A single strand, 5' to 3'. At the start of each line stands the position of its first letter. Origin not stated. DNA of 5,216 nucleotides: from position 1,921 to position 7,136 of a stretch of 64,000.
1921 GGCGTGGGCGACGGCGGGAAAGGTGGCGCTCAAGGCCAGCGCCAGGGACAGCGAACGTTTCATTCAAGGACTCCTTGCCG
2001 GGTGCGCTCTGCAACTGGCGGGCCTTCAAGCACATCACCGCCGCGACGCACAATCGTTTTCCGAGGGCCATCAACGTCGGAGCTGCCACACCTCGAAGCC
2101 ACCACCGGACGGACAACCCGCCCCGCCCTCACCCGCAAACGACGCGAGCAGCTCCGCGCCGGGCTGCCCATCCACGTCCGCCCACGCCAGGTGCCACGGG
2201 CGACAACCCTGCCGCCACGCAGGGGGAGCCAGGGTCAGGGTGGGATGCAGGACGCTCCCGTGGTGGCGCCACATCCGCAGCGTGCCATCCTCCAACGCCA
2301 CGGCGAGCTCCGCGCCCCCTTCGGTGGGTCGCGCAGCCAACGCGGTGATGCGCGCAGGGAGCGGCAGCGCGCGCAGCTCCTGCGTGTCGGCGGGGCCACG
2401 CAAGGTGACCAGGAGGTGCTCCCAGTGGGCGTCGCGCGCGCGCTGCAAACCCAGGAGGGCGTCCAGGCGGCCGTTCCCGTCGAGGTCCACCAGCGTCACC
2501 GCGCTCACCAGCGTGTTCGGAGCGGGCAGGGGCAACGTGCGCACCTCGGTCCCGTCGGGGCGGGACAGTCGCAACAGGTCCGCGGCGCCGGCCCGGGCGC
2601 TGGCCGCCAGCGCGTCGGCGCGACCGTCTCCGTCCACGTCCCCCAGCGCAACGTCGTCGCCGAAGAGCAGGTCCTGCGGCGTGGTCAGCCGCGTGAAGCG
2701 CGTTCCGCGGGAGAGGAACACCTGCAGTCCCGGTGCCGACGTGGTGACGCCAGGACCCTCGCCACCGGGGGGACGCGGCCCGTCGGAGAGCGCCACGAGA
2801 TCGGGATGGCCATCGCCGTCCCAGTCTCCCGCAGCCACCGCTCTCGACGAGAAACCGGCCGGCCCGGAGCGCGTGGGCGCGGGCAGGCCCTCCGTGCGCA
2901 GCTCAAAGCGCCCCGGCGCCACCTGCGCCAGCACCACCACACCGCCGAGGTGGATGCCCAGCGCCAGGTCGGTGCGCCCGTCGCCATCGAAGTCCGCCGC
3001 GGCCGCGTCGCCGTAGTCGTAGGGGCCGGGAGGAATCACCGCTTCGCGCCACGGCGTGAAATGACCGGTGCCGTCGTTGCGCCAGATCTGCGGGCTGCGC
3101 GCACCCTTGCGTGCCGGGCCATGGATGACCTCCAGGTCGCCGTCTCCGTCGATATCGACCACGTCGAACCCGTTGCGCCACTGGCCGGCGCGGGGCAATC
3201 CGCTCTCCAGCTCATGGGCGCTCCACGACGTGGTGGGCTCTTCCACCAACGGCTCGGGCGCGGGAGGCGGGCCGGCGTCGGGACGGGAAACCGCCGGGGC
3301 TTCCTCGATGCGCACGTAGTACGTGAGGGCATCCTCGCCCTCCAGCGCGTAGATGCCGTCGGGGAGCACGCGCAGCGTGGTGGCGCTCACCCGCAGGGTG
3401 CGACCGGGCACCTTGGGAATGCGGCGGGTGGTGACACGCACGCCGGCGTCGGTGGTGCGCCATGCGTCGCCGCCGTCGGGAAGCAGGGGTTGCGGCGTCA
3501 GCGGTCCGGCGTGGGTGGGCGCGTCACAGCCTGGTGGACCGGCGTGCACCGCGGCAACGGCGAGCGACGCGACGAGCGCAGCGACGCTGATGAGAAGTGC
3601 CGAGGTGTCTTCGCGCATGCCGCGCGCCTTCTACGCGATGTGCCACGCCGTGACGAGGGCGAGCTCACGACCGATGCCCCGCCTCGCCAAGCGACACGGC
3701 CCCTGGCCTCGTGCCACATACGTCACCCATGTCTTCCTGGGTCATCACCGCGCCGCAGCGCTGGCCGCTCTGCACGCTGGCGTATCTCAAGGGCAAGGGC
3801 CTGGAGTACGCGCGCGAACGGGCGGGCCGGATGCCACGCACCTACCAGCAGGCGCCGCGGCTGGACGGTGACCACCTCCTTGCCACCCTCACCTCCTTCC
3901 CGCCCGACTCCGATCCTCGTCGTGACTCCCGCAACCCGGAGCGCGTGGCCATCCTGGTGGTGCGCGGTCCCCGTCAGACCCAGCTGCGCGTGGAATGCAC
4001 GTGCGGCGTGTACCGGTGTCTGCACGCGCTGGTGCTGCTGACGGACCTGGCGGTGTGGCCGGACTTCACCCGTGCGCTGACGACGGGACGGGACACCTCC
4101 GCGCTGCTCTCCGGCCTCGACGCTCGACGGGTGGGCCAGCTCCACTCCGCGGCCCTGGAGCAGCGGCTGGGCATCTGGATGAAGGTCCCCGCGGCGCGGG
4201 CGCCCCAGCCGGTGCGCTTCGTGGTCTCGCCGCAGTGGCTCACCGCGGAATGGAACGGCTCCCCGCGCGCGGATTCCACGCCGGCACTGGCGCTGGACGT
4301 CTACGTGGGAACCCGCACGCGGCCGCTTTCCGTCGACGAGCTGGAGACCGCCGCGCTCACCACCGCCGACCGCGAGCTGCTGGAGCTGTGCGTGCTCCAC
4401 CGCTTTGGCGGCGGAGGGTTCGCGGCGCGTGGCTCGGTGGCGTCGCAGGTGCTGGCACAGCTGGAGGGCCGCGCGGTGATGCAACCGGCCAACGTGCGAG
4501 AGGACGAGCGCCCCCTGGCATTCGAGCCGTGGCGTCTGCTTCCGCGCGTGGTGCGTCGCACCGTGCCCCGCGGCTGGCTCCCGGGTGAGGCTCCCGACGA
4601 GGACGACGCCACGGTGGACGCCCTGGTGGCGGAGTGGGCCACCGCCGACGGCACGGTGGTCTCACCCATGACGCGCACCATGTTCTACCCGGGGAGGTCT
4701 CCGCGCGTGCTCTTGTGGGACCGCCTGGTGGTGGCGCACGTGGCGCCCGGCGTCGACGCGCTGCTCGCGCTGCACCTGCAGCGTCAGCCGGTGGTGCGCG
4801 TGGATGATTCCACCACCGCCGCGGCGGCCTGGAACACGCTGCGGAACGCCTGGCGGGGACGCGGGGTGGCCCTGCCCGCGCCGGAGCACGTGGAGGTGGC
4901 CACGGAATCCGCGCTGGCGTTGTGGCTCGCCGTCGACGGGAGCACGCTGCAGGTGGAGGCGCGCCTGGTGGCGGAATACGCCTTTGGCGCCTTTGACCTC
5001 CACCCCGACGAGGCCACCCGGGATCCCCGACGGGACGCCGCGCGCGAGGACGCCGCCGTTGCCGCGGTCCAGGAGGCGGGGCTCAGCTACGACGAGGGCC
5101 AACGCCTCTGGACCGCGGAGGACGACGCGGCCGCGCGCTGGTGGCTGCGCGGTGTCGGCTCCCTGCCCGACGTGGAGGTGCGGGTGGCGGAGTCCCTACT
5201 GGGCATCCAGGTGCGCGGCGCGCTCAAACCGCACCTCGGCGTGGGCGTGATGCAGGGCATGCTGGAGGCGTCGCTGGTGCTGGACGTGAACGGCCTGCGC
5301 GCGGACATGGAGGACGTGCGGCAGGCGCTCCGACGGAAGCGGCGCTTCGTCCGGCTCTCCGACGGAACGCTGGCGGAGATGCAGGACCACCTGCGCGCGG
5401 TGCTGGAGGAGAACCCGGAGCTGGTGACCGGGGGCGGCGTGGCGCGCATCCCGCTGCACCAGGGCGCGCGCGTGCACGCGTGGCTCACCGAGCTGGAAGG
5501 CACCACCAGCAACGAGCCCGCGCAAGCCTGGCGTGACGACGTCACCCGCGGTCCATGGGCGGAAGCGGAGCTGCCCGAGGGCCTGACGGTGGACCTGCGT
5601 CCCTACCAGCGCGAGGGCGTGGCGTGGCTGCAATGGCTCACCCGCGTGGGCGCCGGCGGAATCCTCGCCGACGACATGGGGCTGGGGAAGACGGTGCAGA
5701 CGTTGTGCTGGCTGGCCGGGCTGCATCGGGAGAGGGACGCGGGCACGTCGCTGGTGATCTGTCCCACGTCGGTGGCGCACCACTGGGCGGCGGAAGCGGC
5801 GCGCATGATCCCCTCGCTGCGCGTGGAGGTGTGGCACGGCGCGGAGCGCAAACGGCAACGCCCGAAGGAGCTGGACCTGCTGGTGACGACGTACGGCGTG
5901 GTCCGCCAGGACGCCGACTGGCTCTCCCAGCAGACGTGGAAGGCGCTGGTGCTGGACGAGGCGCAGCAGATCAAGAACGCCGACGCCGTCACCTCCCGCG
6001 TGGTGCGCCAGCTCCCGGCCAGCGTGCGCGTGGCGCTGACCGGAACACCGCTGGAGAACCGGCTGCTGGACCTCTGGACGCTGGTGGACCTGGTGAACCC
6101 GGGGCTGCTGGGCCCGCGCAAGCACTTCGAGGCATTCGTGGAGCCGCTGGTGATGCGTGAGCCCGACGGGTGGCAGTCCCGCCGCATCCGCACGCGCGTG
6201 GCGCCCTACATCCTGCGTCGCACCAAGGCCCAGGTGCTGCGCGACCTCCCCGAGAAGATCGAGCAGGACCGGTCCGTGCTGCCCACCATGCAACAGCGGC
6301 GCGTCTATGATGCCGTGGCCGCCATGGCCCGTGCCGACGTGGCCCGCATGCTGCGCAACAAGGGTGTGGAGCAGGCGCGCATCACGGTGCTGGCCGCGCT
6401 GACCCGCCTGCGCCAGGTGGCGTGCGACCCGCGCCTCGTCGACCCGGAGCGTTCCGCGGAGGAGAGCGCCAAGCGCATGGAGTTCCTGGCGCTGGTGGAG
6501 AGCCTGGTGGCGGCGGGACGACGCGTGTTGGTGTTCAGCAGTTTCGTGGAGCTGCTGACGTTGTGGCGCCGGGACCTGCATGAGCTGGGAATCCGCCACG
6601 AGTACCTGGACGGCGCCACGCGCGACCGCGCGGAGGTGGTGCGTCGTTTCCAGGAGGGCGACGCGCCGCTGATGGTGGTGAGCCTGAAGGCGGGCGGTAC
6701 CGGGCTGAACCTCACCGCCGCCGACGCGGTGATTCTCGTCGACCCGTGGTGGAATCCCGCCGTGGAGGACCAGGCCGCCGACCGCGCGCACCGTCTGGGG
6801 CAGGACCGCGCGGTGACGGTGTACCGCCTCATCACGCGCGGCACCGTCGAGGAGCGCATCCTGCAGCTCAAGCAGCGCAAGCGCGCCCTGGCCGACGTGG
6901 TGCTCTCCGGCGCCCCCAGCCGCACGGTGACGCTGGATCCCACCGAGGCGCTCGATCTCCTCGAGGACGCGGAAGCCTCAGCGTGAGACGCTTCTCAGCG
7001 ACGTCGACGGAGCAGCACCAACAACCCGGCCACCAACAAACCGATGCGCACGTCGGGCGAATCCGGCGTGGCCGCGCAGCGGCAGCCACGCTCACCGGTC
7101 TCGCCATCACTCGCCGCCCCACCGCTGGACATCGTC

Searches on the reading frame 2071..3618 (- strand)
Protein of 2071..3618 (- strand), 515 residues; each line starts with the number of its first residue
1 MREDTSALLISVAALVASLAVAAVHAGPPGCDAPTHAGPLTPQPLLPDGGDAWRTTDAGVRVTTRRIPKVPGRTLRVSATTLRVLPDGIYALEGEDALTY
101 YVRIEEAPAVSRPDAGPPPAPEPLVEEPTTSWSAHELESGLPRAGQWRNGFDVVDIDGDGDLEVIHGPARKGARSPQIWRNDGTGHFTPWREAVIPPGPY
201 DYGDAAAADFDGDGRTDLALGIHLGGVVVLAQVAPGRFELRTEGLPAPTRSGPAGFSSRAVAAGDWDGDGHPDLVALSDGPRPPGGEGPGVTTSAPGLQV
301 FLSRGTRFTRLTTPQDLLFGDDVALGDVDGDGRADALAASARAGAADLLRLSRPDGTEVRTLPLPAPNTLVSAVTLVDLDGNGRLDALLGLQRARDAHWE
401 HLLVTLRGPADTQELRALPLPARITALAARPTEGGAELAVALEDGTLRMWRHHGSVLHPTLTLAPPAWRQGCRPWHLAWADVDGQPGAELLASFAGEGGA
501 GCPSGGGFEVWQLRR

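Call 48: search_protein_families(library=pfam, proteins=[window:2071-3618:-], max_evalue=0.00001)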
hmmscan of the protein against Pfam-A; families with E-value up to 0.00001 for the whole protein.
window:2071-3618:- (515 aa): 2 families
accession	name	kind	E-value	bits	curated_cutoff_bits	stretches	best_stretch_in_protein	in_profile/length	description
PF13517.12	FG-GAP_3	-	3.1e-31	108.2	26.9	2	155-219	1-60/61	FG-GAP-like repeat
PF01839.29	FG-GAP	-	3.2e-11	43.3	22.1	0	205-222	5-22/37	FG-GAP repeat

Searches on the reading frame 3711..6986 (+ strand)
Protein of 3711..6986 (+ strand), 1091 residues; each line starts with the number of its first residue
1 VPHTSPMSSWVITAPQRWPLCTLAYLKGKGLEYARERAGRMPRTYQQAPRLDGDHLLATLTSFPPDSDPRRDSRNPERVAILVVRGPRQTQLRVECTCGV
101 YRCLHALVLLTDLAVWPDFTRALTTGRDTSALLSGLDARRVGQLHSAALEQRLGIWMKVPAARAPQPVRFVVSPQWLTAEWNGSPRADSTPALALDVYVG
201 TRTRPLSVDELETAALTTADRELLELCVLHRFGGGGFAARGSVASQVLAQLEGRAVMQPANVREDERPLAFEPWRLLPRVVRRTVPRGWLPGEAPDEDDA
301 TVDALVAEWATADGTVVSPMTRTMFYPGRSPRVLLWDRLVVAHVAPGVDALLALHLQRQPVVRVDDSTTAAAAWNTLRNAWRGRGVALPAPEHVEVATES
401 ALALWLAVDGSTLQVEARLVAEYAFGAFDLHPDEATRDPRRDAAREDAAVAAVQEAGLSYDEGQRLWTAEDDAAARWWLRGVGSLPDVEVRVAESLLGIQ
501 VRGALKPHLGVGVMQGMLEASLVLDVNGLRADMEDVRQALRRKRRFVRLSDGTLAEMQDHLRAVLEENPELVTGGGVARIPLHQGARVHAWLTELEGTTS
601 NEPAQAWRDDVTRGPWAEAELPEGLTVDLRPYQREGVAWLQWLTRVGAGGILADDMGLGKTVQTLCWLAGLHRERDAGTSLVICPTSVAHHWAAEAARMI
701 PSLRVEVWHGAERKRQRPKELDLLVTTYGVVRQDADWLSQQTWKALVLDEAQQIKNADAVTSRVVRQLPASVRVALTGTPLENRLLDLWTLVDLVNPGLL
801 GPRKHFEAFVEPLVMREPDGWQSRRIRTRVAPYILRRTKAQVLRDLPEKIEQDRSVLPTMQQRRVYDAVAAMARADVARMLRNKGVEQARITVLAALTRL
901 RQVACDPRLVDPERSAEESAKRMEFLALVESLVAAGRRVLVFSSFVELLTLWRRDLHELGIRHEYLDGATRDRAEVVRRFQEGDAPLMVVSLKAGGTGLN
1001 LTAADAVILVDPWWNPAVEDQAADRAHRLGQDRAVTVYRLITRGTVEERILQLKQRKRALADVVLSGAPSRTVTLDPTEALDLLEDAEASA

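Call 48: search_protein_families(library=pfam, proteins=[window:3711-6986:+], max_evalue=0.00001)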
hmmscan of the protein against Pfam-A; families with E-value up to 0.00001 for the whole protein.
window:3711-6986:+ (1091 aa): 4 families
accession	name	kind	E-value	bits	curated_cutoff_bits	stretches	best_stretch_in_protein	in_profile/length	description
PF00176.29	SNF2-rel_dom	-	4.7e-64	216.7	24.9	1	632-909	1-290/290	SNF2-related domain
PF00271.37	Helicase_C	-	9.1e-19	68.2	23.5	1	932-1030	11-110/110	Helicase conserved C-terminal domain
PF08455.15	SNF2_assoc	-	3.7e-08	33.2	27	1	415-562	159-305/373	Bacterial SNF2 helicase associated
PF04851.21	ResIII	-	2.4e-06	28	22.5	1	627-780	2-162/164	Type III restriction enzyme, res subunit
